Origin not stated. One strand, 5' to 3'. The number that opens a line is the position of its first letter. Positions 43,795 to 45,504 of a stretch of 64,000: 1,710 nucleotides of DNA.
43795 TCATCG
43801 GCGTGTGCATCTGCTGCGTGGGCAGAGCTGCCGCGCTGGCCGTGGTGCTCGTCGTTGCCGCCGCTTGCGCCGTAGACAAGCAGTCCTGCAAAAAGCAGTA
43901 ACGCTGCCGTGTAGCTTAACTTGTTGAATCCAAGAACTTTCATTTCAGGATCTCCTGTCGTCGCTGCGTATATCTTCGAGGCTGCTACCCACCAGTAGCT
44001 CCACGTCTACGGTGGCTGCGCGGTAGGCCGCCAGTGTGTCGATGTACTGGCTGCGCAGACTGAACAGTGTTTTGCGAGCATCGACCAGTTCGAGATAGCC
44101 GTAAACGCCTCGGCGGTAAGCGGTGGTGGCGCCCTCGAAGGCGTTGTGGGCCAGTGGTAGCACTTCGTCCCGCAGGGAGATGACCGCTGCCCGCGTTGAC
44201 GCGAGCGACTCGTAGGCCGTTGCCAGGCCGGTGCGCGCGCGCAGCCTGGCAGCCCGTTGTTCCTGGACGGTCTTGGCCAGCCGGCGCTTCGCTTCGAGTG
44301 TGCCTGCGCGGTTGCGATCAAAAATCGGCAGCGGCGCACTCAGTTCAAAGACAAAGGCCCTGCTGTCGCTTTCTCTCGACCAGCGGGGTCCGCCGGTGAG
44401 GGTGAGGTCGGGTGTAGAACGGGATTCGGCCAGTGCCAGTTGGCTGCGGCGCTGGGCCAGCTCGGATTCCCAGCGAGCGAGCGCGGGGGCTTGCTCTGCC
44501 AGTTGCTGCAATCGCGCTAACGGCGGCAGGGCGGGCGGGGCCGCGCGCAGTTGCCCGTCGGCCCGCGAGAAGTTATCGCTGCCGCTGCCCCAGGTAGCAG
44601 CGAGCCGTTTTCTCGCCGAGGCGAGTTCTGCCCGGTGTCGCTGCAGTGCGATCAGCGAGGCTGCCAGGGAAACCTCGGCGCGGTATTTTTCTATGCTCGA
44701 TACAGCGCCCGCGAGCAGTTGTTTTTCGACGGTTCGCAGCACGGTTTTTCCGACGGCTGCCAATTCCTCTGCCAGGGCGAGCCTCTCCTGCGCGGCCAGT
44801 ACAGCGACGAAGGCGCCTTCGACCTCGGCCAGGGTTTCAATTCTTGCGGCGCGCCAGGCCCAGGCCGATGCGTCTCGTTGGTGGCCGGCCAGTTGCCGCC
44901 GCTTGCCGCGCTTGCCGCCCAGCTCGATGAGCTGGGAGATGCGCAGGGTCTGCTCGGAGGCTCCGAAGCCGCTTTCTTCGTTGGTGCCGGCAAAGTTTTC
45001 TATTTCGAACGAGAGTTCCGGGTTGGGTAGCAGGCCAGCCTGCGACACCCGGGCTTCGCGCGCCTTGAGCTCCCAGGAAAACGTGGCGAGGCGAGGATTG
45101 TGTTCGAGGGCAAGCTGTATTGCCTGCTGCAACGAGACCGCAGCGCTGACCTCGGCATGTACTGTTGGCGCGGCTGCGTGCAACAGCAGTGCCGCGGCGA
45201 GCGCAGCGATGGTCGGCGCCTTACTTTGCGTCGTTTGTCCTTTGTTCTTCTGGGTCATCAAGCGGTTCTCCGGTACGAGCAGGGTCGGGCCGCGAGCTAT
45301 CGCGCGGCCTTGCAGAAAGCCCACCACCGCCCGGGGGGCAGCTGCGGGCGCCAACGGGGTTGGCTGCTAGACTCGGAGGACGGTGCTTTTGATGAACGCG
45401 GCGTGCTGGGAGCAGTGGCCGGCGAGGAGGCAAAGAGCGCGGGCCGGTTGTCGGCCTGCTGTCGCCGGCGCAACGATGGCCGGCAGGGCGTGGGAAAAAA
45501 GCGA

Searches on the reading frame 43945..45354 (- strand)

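Call 58: search_protein_families(library=pfam, proteins=[window:43945-45354:-], max_evalue=0.0001)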
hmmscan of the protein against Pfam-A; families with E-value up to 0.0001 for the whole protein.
window:43945-45354:- (469 aa): 1 family
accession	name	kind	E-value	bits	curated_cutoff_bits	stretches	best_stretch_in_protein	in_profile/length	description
PF02321.23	OEP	-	3.9e-37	128.3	22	2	282-456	4-187/187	Outer membrane efflux protein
